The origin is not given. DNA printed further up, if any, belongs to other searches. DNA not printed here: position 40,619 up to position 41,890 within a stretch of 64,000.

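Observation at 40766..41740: PilZ-FHA two-domain protein, an unusual pairing of a c-di-GMP receptor with a phospho-threonine reader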

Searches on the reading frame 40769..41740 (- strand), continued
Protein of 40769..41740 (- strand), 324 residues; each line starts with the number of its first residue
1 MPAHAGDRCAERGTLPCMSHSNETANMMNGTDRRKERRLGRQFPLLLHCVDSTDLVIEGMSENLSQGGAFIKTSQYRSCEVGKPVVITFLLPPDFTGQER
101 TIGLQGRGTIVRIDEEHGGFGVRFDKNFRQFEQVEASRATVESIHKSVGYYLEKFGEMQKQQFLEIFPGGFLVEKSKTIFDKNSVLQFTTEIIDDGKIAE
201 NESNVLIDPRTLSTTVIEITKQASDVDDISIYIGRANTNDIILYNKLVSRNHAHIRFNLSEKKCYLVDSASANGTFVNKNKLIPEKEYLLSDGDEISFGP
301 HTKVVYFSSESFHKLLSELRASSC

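Call 17: find_encoding_contigs(protein=P0005, flank=10000, max_places=3)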
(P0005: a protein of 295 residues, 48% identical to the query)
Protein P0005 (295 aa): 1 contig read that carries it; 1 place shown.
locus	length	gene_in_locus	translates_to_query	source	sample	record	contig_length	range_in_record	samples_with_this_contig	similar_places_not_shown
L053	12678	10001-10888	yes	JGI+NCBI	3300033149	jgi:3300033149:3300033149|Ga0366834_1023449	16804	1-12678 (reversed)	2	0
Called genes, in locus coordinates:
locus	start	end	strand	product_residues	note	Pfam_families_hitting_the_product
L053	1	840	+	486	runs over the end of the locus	PF01225:Mur_ligase, PF08245:Mur_ligase_M, PF02875:Mur_ligase_C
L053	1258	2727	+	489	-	PF00188:CAP, PF18884:TSP3_bac (faint)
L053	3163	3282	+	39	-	-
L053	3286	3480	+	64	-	-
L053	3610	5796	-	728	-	PF00317:Ribonuc_red_lgN, PF02867:Ribonuc_red_lgC, PF12637:TSCPD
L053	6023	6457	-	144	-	PF01797:Y1_Tnp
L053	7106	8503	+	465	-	PF00072:Response_reg, PF00158:Sigma54_activat, PF14532:Sigma54_activ_2, PF01078:Mg_chelatase (faint), PF00004:AAA (weak), PF07728:AAA_5, PF25601:AAA_lid_14, PF02954:HTH_8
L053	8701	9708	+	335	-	PF00158:Sigma54_activat, PF14532:Sigma54_activ_2, PF25601:AAA_lid_14, PF02954:HTH_8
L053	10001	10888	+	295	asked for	PF07238:PilZ, PF16697:Yop-YscD_cpl, PF00498:FHA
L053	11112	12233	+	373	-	PF01817:CM_2, PF02153:PDH_N, PF20463:PDH_C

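Call 19: find_encoding_contigs(protein=P0002, flank=10000, max_places=3)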
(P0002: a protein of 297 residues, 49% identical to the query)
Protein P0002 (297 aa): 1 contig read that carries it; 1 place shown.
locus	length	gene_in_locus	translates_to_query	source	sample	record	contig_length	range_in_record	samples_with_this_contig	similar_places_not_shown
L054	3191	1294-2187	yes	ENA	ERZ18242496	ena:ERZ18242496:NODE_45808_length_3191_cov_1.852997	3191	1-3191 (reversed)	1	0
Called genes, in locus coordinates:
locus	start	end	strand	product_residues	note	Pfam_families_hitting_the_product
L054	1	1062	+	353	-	?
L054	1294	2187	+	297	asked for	PF07238:PilZ (weak), PF16697:Yop-YscD_cpl (weak), PF00498:FHA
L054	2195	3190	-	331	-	?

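Call 20: find_encoding_contigs(protein=P0003, flank=10000, max_places=3)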
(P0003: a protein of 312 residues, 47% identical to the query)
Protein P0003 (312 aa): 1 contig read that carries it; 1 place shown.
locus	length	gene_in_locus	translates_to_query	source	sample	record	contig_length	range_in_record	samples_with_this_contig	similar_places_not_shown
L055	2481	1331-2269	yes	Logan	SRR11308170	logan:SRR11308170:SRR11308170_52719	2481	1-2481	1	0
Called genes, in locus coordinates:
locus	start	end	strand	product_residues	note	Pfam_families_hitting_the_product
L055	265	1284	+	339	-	PF00158:Sigma54_activat, PF14532:Sigma54_activ_2, PF01078:Mg_chelatase (faint), PF07728:AAA_5 (weak), PF25601:AAA_lid_14, PF02954:HTH_8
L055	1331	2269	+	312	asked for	PF07238:PilZ (weak), PF16697:Yop-YscD_cpl (weak), PF00498:FHA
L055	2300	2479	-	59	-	?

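Call 22: fold_search(model_id=the predicted structure, library=pdb)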
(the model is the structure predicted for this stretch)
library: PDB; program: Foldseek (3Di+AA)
matches with E <= 10: 601; with E <= 0.001: 113
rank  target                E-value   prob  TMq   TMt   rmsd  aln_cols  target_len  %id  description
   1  4qcj                  9.0e-07  1.00  0.25  0.70   3.7       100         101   29  Crystal Structure of OdhI from Corynebacterium glutamicum (released 2014-07-02)
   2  5t2s_A                9.5e-07  1.00  0.27  0.32   5.3       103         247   26  Structure of the FHA1 domain of Rad53 bound simultaneously to the BRCT domain of Dbf4 and a phosphopeptide. (released 2016-10-12)
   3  5t2f_D                1.1e-06  1.00  0.29  0.35   5.0       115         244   23  Structure of the FHA1 domain of Rad53 bound to the BRCT domain of Dbf4 (released 2017-03-15)
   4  7rj3_C                1.5e-06  1.00  0.26  0.72   3.5       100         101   27  Crystal Structure of the Forkhead Associated (FHA) Domain of the Glycogen Accumulation Regulator (GarA) from Mycobacte (released 2021-07-28)
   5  5t2f_B                2.0e-06  1.00  0.29  0.35   4.2       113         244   24  Structure of the FHA1 domain of Rad53 bound to the BRCT domain of Dbf4 (released 2017-03-15)
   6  5t2f_A                2.0e-06  1.00  0.29  0.35   3.8       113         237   22  Structure of the FHA1 domain of Rad53 bound to the BRCT domain of Dbf4 (released 2017-03-15)
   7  5t2s_C                2.1e-06  1.00  0.29  0.35   4.2       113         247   24  Structure of the FHA1 domain of Rad53 bound simultaneously to the BRCT domain of Dbf4 and a phosphopeptide. (released 2016-10-12)
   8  1g6g_B                2.2e-06  1.00  0.29  0.66   3.8       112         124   22  X-RAY STRUCTURE OF THE N-TERMINAL FHA DOMAIN FROM S. CEREVISIAE RAD53P IN COMPLEX WITH A PHOSPHOTHREONINE PEPTIDE AT 1 (released 2000-12-13)
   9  5t2f_C                2.4e-06  1.00  0.29  0.35   5.0       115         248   23  Structure of the FHA1 domain of Rad53 bound to the BRCT domain of Dbf4 (released 2017-03-15)
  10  8p5x_G                2.5e-06  1.00  0.25  0.69   3.7       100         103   29  Single particle cryo-EM structure of the complex between Corynebacterium glutamicum homohexameric 2-oxoglutarate dehyd (released 2023-08-16)
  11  6i2p_E                3.5e-06  1.00  0.27  0.72   6.4       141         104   22  Crystal structure of the Mycobacterium tuberculosis PknB kinase domain (L33E mutant) in complex with its substrate Gar (released 2019-05-22)
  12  4jon_E                3.9e-06  1.00  0.28  0.65   1.7        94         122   24  Crystal structure of a centrosomal protein 170kDa, transcript variant beta (CEP170) from Homo sapiens at 2.15 A resolu (released 2013-04-17)
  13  7rj3_A                4.5e-06  1.00  0.26  0.69   3.5       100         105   27  Crystal Structure of the Forkhead Associated (FHA) Domain of the Glycogen Accumulation Regulator (GarA) from Mycobacte (released 2021-07-28)
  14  4jon_B                4.5e-06  1.00  0.26  0.60   7.7       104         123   22  Crystal structure of a centrosomal protein 170kDa, transcript variant beta (CEP170) from Homo sapiens at 2.15 A resolu (released 2013-04-17)
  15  6c4u_A                4.5e-06  1.00  0.31  0.67   8.7       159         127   19  Engineered FHA with Myc-pTBD peptide (released 2018-05-30)
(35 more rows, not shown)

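Call 23: search_solved_structures(query=A2, max_evalue=1, show_alignments=0)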
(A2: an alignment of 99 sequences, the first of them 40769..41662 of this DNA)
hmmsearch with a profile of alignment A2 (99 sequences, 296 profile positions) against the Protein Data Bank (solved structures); distinct sequences matched with E-value up to 1: 77 (the best 60 are shown).
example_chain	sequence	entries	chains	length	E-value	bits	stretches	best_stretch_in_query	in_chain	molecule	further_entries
6hc1_A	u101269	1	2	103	5.1e-13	51.8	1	199-272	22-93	GGDEF domain protein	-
6hc0_B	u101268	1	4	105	5.3e-13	51.7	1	199-272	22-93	GGDEF domain protein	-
2jqj_A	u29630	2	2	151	1.4e-12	50.4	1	193-278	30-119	DNA damage response protein kinase DUN1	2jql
2kkl_A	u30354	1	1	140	4.1e-12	48.8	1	203-281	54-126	Uncharacterized protein Mb1858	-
6hbz_A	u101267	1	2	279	4.4e-12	48.7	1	199-272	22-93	GGDEF domain protein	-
4jon_A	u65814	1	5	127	5.6e-12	48.4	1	200-276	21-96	Centrosomal protein of 170 kDa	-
2kb3_A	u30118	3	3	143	5.9e-12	48.3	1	201-280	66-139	Oxoglutarate dehydrogenase inhibitor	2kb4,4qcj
8p5x_G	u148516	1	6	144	6e-12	48.3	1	201-280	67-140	Oxoglutarate dehydrogenase inhibitor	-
6i2q_B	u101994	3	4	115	8e-12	47.9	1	202-279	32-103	Glycogen accumulation regulator GarA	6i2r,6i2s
2kfu_A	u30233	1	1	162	9e-12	47.7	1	203-279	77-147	Rv1827 pThr 22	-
6i2p_D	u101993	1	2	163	9.1e-12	47.7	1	203-279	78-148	Glycogen accumulation regulator GarA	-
7rj3_A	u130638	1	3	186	1.1e-11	47.4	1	203-279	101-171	Glycogen accumulation regulator GarA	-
8p5r_G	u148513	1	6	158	1.7e-11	46.8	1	202-279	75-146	Glycogen accumulation regulator GarA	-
1mzk_A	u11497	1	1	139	4.9e-11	45.3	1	197-277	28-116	KINASE ASSOCIATED PROTEIN PHOSPHATASE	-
6cah_A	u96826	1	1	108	5e-11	45.3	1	200-272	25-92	ABC transporter ATP-binding/permease protein Rv1747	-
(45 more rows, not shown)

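Call 26: find_encoding_contigs(protein=P0001, flank=10000, max_places=2)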
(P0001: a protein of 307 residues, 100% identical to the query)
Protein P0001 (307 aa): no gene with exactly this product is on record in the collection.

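Call 39: search_protein_representatives(alignment_id=A2)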
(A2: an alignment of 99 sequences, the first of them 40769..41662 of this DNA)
Query: 99 sequences, 296 profile positions. Proteins with E-value up to 0.001 (for the whole library): 110460; up to 1e-10: 11110; up to 1e-30: 169. The best 150 are listed.
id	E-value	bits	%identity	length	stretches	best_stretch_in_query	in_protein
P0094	7.1e-118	409.2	-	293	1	1-294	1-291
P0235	2.6e-115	400.8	-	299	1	1-289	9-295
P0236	1.7e-110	385.0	-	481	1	7-294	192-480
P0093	1.6e-109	381.8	-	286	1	12-293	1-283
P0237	2.2e-107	374.8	-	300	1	1-293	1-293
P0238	7.6e-103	359.9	-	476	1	3-292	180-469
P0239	9.5e-102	356.3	-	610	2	4-294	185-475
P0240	3.3e-101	354.5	-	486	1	4-294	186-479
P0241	1.4e-98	345.9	-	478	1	5-291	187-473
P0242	5.2e-97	340.7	-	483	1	2-293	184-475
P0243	3.1e-96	338.2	-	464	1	13-293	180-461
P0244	3.7e-90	318.2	-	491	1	6-292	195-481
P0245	1.1e-82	293.7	-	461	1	7-292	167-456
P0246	3.4e-77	275.7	-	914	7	202-272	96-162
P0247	1.0e-76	274.1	-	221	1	58-277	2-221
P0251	3.9e-63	229.5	-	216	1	109-294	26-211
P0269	3.8e-44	167.2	-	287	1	96-289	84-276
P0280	3.5e-40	154.2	-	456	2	128-291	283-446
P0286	2.2e-39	151.6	-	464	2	106-294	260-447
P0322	4.6e-35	137.4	-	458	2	103-294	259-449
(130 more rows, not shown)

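Call 40: search_protein_families(library=pfam, proteins=[P0236, P0239, P0240, P0280, P0286, P0322, P0269, P0235, P0237, P0251], max_evalue=0.001)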
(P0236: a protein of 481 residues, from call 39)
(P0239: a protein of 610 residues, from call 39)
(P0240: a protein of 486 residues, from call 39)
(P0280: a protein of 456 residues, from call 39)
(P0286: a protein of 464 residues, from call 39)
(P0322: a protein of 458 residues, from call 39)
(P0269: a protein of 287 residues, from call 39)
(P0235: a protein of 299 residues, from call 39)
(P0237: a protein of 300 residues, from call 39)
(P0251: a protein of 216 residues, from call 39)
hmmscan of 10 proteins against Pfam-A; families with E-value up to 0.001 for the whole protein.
P0236 (481 aa): 9 families
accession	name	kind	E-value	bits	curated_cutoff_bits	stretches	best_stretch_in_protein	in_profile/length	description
PF00498.31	FHA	-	2.6e-18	66.7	20.7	1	389-457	1-67/67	FHA domain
PF13424.12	TPR_12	-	1.7e-14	54.2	30.1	2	107-159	16-68/77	Tetratricopeptide repeat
PF24885.1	TPR_NPHP3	-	1.1e-11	45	100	1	83-159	130-206/239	Nephrocystin-3 TPR domain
PF13374.12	TPR_10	-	1.1e-08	35.3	27.5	0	136-159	2-25/42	Tetratricopeptide repeat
PF16697.10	Yop-YscD_cpl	-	5.6e-08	33.4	33.2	1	388-458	18-85/94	Inner membrane component of T3SS, cytoplasmic domain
PF07238.19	PilZ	-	1.3e-07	32.3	22.5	1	192-282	3-85/102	PilZ domain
PF13176.12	TPR_7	-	3.2e-06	27.2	27.9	0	139-159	2-22/36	Tetratricopeptide repeat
PF14559.12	TPR_19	-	0.00018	22.2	25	1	105-162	2-51/68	Tetratricopeptide repeat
PF00515.34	TPR_1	-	0.00076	19.6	27.8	0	140-155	5-20/34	Tetratricopeptide repeat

P0239 (610 aa): 6 families
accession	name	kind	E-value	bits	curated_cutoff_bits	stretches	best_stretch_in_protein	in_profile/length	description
PF13424.12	TPR_12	-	5e-23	81.5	30.1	2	97-158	10-71/77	Tetratricopeptide repeat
PF13374.12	TPR_10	-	4.1e-20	71.6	27.5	2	92-130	4-42/42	Tetratricopeptide repeat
PF07238.19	PilZ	-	5.8e-18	65.5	22.5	1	491-582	1-94/102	PilZ domain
PF00498.31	FHA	-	2.2e-17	63.7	20.7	1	384-452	1-67/67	FHA domain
PF24885.1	TPR_NPHP3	-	1.5e-15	57.7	100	2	92-156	143-207/239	Nephrocystin-3 TPR domain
PF16697.10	Yop-YscD_cpl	-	7.1e-08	33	33.2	1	380-453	15-85/94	Inner membrane component of T3SS, cytoplasmic domain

P0240 (486 aa): 10 families
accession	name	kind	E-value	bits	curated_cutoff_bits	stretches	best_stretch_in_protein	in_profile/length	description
PF13374.12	TPR_10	-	2e-18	66.2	27.5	0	48-69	1-22/42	Tetratricopeptide repeat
PF13424.12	TPR_12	-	3.7e-18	65.9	30.1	2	10-71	6-67/77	Tetratricopeptide repeat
PF00498.31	FHA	-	1.2e-16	61.3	20.7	1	389-456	2-67/67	FHA domain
PF24885.1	TPR_NPHP3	-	2.5e-16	60.3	100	2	100-158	150-209/239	Nephrocystin-3 TPR domain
PF16697.10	Yop-YscD_cpl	-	3.6e-08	34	33.2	1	384-457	15-85/94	Inner membrane component of T3SS, cytoplasmic domain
PF00515.34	TPR_1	-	9.2e-06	25.7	27.8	0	49-68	1-20/34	Tetratricopeptide repeat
PF13181.12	TPR_8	-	7.4e-05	23.1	25.7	0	134-157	2-25/34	Tetratricopeptide repeat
PF13176.12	TPR_7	-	0.00013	22.2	27.9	0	136-159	2-26/36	Tetratricopeptide repeat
PF07238.19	PilZ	-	0.00021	22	22.5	1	189-279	3-86/102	PilZ domain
PF13432.12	TPR_16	-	0.00022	22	32.7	0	30-68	16-50/65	Tetratricopeptide repeat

P0280 (456 aa): 3 families
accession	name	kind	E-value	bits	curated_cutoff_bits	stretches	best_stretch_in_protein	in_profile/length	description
PF00498.31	FHA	-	2.1e-17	63.7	20.7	1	358-426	1-67/67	FHA domain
PF07238.19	PilZ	-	3e-10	40.8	22.5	1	53-155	1-101/102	PilZ domain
PF16697.10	Yop-YscD_cpl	-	1.8e-08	35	33.2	1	350-428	11-86/94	Inner membrane component of T3SS, cytoplasmic domain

P0286 (464 aa): 3 families
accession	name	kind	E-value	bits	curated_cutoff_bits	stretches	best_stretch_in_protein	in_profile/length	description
PF00498.31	FHA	-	2.4e-19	69.9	20.7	1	356-424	1-67/67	FHA domain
PF07238.19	PilZ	-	5.9e-11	43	22.5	1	54-153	2-99/102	PilZ domain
PF16697.10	Yop-YscD_cpl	-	7.6e-09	36.2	33.2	1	350-424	13-84/94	Inner membrane component of T3SS, cytoplasmic domain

P0322 (458 aa): 3 families
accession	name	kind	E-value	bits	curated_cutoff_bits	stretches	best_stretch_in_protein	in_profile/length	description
PF00498.31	FHA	-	4.5e-16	59.5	20.7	1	358-426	1-67/67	FHA domain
PF07238.19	PilZ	-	9e-11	42.5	22.5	1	54-154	2-100/102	PilZ domain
PF16697.10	Yop-YscD_cpl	-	8e-09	36.1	33.2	1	355-426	16-84/94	Inner membrane component of T3SS, cytoplasmic domain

P0269 (287 aa): 2 families
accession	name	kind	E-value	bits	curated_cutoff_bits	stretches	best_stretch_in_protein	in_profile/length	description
PF00498.31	FHA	-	7.6e-20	71.6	20.7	1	191-258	2-67/67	FHA domain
PF16697.10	Yop-YscD_cpl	-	1e-07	32.6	33.2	1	188-259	17-85/94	Inner membrane component of T3SS, cytoplasmic domain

P0235 (299 aa): 3 families
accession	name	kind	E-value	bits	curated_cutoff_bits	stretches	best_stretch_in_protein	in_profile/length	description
PF00498.31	FHA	-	1.2e-21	77.3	20.7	1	209-277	1-67/67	FHA domain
PF07238.19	PilZ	-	5.2e-10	40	22.5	1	13-106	1-86/102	PilZ domain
PF16697.10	Yop-YscD_cpl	-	9.7e-09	35.8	33.2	1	207-278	17-85/94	Inner membrane component of T3SS, cytoplasmic domain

P0237 (300 aa): 3 families
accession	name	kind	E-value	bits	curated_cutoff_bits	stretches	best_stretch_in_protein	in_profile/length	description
PF00498.31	FHA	-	2e-17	63.8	20.7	1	204-271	2-67/67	FHA domain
PF16697.10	Yop-YscD_cpl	-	2.7e-09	37.6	33.2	1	195-255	11-69/94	Inner membrane component of T3SS, cytoplasmic domain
PF07238.19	PilZ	-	1.9e-06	28.6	22.5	1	5-98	1-86/102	PilZ domain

P0251 (216 aa): 2 families
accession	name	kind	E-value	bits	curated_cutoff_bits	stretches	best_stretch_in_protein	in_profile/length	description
PF00498.31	FHA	-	2.2e-17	63.7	20.7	1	120-188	1-67/67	FHA domain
PF16697.10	Yop-YscD_cpl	-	3.6e-07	30.8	33.2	1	118-189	17-85/94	Inner membrane component of T3SS, cytoplasmic domain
